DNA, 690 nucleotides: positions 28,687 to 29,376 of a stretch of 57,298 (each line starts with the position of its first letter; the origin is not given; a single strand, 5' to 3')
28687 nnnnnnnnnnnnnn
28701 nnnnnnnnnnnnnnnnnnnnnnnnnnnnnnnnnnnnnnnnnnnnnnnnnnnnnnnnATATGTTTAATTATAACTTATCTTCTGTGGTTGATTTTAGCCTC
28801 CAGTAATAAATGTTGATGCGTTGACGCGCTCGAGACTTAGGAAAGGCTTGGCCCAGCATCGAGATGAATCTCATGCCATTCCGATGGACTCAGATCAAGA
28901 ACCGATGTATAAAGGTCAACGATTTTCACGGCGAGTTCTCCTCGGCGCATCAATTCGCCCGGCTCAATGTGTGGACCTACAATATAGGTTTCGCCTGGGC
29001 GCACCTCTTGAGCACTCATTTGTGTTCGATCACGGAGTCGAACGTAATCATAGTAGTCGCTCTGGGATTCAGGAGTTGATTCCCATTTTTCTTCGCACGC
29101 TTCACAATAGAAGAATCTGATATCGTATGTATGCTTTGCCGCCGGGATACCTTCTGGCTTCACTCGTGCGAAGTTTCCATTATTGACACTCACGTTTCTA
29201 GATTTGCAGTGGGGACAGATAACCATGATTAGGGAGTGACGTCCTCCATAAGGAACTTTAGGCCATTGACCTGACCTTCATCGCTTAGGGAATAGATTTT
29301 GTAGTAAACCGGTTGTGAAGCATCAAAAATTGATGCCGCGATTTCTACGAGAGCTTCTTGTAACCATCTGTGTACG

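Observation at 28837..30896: Three-gene Shedu-like module: DUF4263-type nuclease with a histone-like Lys-rich tail plus two tightly coupled small partners, next to tRNA-Ser and tRNA-Glu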

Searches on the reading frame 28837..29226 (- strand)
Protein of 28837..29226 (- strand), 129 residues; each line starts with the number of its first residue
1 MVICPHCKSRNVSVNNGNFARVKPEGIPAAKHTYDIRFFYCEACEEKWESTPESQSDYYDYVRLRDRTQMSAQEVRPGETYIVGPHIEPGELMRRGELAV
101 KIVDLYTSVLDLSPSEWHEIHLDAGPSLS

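Call 4: search_protein_families(library=pfam, proteins=[window:28837-29226:-], max_evalue=1)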
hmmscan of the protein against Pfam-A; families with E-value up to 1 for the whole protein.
window:28837-29226:- (129 aa): 12 families
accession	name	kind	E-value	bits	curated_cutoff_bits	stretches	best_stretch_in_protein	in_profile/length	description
PF24445.1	DUF7564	-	0.021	15.7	32.2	1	40-75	25-61/76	Family of unknown function (DUF7564)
PF23451.1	Zn_ribbon_PaaD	-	0.021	14.9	27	1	2-15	15-28/53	PaaD zinc beta ribbon domain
PF08271.17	Zn_Ribbon_TF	-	0.023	14.7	29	0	3-16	2-15/43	TFIIB zinc-binding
PF01155.25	HypA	-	0.058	13.9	28.9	0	3-23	88-108/112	Hydrogenase/urease nickel incorporation, metallochaperone, hypA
PF10764.14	Gin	-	0.087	13.3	27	0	39-63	18-42/45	Inhibitor of sigma-G Gin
PF14354.12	Lar_restr_allev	-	0.093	13.4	28.6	1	4-49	6-34/58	Restriction alleviation protein Lar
PF17026.10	zf-RRPl_C4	-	0.098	13.3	28.9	0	38-73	18-51/108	Putative ribonucleoprotein zinc-finger pf C4 type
PF24859.1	FdhE_central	-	0.12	12.9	27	1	34-49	21-36/39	FdhE, central domain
PF01096.23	Zn_ribbon_TFIIS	-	0.12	12.7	21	0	36-48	26-38/39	Transcription factor S-II (TFIIS)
PF22191.2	IBR_1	-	0.14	12.5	27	0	38-51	29-42/47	IBR domain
PF21817.3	CapR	-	0.21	12.2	24.2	0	38-53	32-47/67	CapR homology domain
PF13248.11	Zn_ribbon_3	-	0.31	11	27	1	1-13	2-13/26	zinc-ribbon domain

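Call 5: search_protein_families(library=padloc, proteins=[window:28837-29226:-], max_evalue=1)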
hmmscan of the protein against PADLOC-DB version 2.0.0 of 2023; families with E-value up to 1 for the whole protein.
window:28837-29226:- (129 aa): 0 families

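Call 6: search_protein_families(library=ncbifam, proteins=[window:28837-29226:-], max_evalue=1)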
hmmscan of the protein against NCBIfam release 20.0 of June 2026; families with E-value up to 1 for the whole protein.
window:28837-29226:- (129 aa): 3 families
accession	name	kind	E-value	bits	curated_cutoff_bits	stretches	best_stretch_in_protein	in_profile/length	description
TIGR03830.1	CxxCG_CxxCG_HTH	subfamily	0.11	12.3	61.8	1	4-58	1-51/127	type II TA system antitoxin MqsA family protein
NF048018.1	IS256_N_4Cys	domain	0.57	10.9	27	1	4-13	2-11/31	transposase-like zinc-binding domain-containing protein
NF003008.0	PRK03824.1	equivalog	0.79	9.7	125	0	2-18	108-124/135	hydrogenase nickel incorporation protein HypA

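Call 12: find_homologous_proteins(query=window:28837-29226:-, max_evalue=0.01)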
Query window:28837-29226:- (129 aa): 6 proteins with E <= 0.01 among 10 candidates.
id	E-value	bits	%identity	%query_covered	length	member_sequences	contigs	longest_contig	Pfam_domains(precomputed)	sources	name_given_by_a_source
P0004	3.2e-84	297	100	100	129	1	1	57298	-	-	-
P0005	2.6e-41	159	59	97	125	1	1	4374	-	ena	-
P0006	1.1e-40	156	59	97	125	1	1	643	-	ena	-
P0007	5.9e-38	148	60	88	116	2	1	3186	-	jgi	jgi:hypothetical protein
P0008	1.4e-35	140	52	96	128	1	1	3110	-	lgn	-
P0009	3.4e-33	132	54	96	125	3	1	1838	-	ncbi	-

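Call 13: find_encoding_contigs(protein=P0005, flank=10000)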
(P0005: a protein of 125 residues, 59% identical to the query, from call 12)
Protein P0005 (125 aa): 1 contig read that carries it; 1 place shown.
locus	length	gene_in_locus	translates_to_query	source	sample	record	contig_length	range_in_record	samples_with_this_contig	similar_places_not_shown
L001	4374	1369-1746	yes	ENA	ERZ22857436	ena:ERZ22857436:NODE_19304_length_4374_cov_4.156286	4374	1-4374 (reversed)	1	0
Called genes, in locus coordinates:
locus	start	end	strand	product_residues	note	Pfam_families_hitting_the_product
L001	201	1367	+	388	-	PF14082:SduA_C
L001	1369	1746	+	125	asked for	-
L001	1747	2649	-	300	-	PF07508:Recombinase, PF13408:Zn_ribbon_recom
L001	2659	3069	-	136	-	PF00239:Resolvase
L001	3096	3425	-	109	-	-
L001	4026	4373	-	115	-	?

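Call 14: find_encoding_contigs(protein=P0007, flank=10000)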
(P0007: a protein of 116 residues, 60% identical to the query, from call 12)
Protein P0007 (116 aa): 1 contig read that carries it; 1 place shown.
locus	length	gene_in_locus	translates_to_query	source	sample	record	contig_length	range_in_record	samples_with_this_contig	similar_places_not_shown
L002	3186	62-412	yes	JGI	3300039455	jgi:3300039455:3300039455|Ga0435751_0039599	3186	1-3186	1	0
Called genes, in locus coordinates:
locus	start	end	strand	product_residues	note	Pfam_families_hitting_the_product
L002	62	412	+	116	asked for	-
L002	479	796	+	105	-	-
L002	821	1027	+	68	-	-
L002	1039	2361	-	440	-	PF00239:Resolvase, PF07508:Recombinase, PF13408:Zn_ribbon_recom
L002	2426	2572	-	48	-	-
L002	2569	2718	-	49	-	-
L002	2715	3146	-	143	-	PF00078:RVT_1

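Call 15: find_encoding_contigs(protein=P0008, flank=10000)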
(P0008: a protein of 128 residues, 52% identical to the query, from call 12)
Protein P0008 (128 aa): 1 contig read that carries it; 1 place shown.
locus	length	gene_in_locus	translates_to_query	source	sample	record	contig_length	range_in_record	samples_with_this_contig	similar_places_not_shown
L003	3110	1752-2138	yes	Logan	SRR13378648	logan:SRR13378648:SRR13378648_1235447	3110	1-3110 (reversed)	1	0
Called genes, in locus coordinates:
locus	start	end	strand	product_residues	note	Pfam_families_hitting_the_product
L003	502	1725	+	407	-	PF14082:SduA_C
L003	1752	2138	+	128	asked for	-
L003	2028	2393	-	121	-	-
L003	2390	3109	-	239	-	?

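Call 16: find_encoding_contigs(protein=P0009, flank=10000)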
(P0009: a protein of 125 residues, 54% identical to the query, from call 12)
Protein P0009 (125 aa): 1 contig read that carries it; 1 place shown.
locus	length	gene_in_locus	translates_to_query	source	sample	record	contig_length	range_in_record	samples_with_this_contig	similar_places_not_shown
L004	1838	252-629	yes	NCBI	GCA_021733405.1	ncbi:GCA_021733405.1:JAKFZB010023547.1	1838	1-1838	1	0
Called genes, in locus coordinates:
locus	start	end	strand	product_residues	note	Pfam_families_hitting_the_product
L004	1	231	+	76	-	?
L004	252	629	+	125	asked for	-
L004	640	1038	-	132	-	-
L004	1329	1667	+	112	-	-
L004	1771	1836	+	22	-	?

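Call 19: find_encoding_contigs(protein=P0006, flank=10000)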
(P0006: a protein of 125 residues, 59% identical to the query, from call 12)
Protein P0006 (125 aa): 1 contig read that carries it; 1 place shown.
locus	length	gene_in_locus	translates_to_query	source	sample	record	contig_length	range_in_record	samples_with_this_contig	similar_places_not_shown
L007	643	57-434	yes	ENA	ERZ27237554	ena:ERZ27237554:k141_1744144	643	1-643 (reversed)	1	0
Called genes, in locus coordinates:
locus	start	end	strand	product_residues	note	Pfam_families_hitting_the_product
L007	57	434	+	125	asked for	-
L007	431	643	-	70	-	?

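Call 41: predict_structure(alignment_id=A2)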
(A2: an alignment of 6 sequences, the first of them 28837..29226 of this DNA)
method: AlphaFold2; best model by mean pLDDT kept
length: 129 residues; sequences in the alignment: 6
mean_pLDDT: 71.9   pTM: 0.58
mean pLDDT of the five models: 71.9, 69.9, 59.6, 49.7, 39.6
residues with pLDDT >= 90: 18; 70-90: 67; 50-70: 13; < 50: 31
segments of 3 or more residues with pLDDT < 50: 18-25, 27-33, 71-83, 127-129
pLDDT, mean of each block of 10 residues (from residue 1): 86 65 44 62 84 82 78 44 60 89 86 84 68
secondary structure, 60 per line:
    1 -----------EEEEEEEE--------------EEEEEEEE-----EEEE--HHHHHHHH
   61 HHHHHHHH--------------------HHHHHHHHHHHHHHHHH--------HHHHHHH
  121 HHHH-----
elements in order: E12-19 E34-41 E47-50 H53-68 H89-105 H114-124

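Call 47: fold_search(model_id=the predicted structure, library=pdb)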
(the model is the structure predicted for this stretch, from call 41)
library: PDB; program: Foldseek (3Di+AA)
matches with E <= 10: 343; with E <= 0.001: 0
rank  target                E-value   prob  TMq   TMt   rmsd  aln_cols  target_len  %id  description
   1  4ikb_A                2.1e-01  0.14  0.20  0.20  17.8       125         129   15  Crystal structure of SNX11 PX domain (released 2013-04-24)
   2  6koj_A                2.4e-01  0.15  0.20  0.20  16.0        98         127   11  Crystal structure of SNX11-PXe domain in complex with PI(3,5)P2 (released 2020-07-08)
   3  6koi_O                2.6e-01  0.15  0.20  0.22  17.3       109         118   18  Crystal structure of SNX11-PXe domain in dimer form. (released 2020-07-08)
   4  4oxw                  2.7e-01  0.14  0.18  0.21  16.2        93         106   17  X-ray structure of a designed CISK-PX domain (released 2015-01-21)
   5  6k0a_G                2.9e-01  0.57  0.23  0.24   7.9        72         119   18  cryo-EM structure of an archaeal Ribonuclease P (released 2019-06-19)
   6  6fsf                  3.1e-01  0.16  0.21  0.13  17.3       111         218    6  Crystal structure of the tandem PX-PH-domains of Bem3 from Saccharomyces cerevisiae (released 2018-05-02)
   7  5xdz_B                3.1e-01  0.12  0.17  0.18  15.6        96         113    7  Crystal structure of zebrafish SNX25 PX domain (released 2017-06-14)
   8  6koj_B                3.3e-01  0.07  0.17  0.17  17.6       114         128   16  Crystal structure of SNX11-PXe domain in complex with PI(3,5)P2 (released 2020-07-08)
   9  6koi_I                3.9e-01  0.14  0.22  0.23  17.5       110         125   17  Crystal structure of SNX11-PXe domain in dimer form. (released 2020-07-08)
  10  6kok_B                3.9e-01  0.13  0.22  0.20  17.4       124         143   12  Crystal Structure of SNX11/SNX10-PXe Chimera (released 2020-07-08)
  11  6koi_A                3.9e-01  0.09  0.19  0.20  17.5       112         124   18  Crystal structure of SNX11-PXe domain in dimer form. (released 2020-07-08)
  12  1xtn_A                4.2e-01  0.13  0.19  0.21  15.2        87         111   11  crystal structure of CISK-PX domain with sulfates (released 2004-11-02)
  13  6koi_K                4.2e-01  0.08  0.17  0.19  18.1       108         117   15  Crystal structure of SNX11-PXe domain in dimer form. (released 2020-07-08)
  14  6koi_J                4.4e-01  0.10  0.20  0.18  17.4       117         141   13  Crystal structure of SNX11-PXe domain in dimer form. (released 2020-07-08)
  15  6koi_W                5.0e-01  0.11  0.21  0.22  17.2       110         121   18  Crystal structure of SNX11-PXe domain in dimer form. (released 2020-07-08)
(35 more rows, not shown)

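Call 51: search_solved_structures(query=A2, max_evalue=10, show_alignments=3)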
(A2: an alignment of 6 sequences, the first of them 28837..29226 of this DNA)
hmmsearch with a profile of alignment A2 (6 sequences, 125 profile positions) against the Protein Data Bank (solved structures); distinct sequences matched with E-value up to 10: 3.
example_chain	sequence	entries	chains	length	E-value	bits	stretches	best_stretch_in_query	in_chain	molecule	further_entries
4f67_A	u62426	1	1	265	0.33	14.3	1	54-123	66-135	UPF0176 protein lpg2838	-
10ye_L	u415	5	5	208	0.62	13.5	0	4-41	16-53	DNA ligase 3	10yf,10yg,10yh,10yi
4nv0_A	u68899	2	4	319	1.6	12.2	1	46-80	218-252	7-methylguanosine phosphate-specific 5'-nucleotidase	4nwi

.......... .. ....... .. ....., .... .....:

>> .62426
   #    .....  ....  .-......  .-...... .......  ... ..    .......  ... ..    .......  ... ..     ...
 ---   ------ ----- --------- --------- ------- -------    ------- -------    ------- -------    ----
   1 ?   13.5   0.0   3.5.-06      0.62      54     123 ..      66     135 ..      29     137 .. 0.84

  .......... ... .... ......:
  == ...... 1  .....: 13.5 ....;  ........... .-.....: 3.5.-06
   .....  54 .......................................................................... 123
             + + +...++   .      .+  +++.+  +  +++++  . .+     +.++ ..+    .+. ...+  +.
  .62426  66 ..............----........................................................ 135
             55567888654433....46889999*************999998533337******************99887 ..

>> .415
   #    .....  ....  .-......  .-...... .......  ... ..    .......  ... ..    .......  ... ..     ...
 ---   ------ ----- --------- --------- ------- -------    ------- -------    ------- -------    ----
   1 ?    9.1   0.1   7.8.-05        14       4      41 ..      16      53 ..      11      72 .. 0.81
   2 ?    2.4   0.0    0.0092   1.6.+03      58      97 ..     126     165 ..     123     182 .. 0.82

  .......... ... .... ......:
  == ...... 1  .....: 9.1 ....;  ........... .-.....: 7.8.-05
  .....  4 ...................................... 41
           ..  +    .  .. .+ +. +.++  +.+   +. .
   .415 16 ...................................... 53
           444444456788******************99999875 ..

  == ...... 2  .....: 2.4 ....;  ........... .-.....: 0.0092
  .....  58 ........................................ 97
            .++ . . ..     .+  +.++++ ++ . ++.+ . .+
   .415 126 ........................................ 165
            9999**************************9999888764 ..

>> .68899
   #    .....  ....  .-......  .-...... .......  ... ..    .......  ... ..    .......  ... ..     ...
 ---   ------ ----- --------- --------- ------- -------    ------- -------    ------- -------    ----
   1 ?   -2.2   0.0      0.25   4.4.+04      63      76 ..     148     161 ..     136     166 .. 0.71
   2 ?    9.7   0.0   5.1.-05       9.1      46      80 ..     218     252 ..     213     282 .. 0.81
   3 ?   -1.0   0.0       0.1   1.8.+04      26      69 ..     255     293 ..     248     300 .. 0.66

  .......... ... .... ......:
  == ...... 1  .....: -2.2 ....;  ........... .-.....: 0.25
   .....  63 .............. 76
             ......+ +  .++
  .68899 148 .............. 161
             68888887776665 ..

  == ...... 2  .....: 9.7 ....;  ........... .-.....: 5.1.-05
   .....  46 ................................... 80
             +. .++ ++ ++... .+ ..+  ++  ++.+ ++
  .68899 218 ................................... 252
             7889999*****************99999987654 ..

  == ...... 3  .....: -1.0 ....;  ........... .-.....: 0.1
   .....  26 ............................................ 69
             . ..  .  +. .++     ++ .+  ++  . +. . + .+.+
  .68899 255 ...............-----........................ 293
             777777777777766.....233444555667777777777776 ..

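Call 59: search_protein_representatives(alignment_id=A2)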
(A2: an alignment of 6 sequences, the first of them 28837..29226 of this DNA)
Query: 6 sequences, 125 profile positions. Proteins with E-value up to 0.001 (for the whole library): 38; up to 1e-10: 21; up to 1e-30: 6. The best 38 are listed.
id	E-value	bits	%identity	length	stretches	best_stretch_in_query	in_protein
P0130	6.2e-44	165.4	-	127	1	1-124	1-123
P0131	5.0e-42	159.2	-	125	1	1-124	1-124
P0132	1.2e-39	151.6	-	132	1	1-124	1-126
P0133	2.4e-37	144.1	-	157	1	1-108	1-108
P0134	3.0e-36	140.6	-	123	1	1-124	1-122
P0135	3.4e-36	140.4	-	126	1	1-124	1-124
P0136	1.3e-29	119.1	-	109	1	18-124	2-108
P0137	2.2e-29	118.3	-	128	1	2-125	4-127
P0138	3.7e-28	114.4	-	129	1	1-124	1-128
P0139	2.4e-26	108.5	-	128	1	1-124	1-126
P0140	3.8e-26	107.9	-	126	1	1-125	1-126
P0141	3.7e-23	98.2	-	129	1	1-124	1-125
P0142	3.5e-21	91.9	-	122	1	1-124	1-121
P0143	5.9e-20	87.9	-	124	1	1-123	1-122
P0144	1.1e-19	87.0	-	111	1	18-124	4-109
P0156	1.9e-06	44.2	-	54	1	2-50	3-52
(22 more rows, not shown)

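Call 84: find_related_loci(query=A2, collection=viral_contigs, flank=6000)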
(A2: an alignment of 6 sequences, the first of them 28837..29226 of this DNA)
Query A2 (129 aa) in viral_contigs; peptide patterns used: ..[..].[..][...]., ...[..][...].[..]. (x = any residue, [..] = any of these).
132 stretches matched a pattern, but none encodes a relative of the query by tblastn (E <= 1e-3).

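Call 87: search_dna_similar(query=window:28837-29226:-, collection=plasmids, mode=protein, max_evalue=0.01)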
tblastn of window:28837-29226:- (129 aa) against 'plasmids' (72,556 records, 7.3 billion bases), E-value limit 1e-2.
No match.

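Call 90: find_encoding_contigs(protein=P0131, flank=6000, max_places=3)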
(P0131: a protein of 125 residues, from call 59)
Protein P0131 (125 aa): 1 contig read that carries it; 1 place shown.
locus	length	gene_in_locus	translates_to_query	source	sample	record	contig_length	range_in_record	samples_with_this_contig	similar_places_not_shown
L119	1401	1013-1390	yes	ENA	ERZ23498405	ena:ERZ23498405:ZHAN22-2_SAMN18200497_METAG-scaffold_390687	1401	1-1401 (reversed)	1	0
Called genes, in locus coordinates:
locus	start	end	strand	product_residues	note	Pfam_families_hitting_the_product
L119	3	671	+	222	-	?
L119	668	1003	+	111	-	-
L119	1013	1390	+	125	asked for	-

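Call 91: find_encoding_contigs(protein=P0138, flank=6000, max_places=3)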
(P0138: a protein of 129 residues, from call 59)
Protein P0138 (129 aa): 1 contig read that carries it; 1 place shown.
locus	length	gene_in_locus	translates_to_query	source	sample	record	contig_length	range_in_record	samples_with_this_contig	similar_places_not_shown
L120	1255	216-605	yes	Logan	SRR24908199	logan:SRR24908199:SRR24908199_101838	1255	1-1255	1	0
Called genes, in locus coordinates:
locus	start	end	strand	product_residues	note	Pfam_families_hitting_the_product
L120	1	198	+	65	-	?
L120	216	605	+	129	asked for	-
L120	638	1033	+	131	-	-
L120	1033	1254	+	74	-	?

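Call 95: find_encoding_contigs(protein=P0130, flank=6000, max_places=3)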
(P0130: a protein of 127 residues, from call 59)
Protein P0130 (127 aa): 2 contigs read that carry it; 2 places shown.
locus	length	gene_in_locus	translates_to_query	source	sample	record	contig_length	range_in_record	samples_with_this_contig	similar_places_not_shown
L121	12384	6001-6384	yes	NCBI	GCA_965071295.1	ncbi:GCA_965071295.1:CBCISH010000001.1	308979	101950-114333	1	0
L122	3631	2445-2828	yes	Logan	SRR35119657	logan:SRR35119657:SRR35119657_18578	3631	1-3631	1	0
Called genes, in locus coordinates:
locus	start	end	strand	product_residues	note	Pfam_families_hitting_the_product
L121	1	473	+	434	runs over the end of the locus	PF00140:Sigma70_r1_2, PF04542:Sigma70_r2, PF04539:Sigma70_r3, PF04545:Sigma70_r4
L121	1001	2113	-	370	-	PF14659:Phage_int_SAM_3, PF00589:Phage_integrase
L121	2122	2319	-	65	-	PF12728:HTH_17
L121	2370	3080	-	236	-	PF20199:RepSA (faint), PF23343:REP_ORF2-G2P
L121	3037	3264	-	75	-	-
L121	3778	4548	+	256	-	PF06044:DpnI, PF17726:DpnI_C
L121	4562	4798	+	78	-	-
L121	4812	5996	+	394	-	PF14082:SduA_C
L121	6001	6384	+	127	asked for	-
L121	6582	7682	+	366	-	PF13784:Fic_N, PF02661:Fic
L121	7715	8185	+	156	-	-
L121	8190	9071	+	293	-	-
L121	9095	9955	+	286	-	-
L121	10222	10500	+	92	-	-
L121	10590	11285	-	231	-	PF04203:Sortase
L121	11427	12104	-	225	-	-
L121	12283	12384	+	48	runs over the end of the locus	-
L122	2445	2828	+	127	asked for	-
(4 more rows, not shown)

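Call 96: find_encoding_contigs(protein=P0141, flank=6000, max_places=3)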
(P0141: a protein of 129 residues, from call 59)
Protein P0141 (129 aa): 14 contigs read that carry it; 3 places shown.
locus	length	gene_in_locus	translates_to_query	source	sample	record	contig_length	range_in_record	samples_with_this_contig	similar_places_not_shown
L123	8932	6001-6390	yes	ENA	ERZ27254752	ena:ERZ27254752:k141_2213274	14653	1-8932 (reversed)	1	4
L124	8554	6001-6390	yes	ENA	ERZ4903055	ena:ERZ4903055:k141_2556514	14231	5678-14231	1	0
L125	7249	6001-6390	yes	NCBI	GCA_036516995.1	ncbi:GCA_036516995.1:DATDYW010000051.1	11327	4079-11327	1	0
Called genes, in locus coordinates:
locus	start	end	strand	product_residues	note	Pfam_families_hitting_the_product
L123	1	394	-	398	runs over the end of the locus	PF00239:Resolvase, PF07508:Recombinase, PF13408:Zn_ribbon_recom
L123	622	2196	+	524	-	PF28123:DUF8370, PF28130:DUF8371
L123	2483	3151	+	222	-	-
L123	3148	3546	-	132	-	-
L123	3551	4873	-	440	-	PF02195:ParB_N, PF01555:N6_N4_Mtase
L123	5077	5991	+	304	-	PF09509:Hypoth_Ymh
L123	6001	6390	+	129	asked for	-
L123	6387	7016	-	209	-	-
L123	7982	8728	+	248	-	PF09851:SHOCT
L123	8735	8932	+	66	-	?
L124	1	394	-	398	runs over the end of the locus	PF00239:Resolvase, PF07508:Recombinase, PF13408:Zn_ribbon_recom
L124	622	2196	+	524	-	PF28123:DUF8370, PF28130:DUF8371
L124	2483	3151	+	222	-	-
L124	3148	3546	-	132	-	-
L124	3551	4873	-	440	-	PF02195:ParB_N, PF01555:N6_N4_Mtase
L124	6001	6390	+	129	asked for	-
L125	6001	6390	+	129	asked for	-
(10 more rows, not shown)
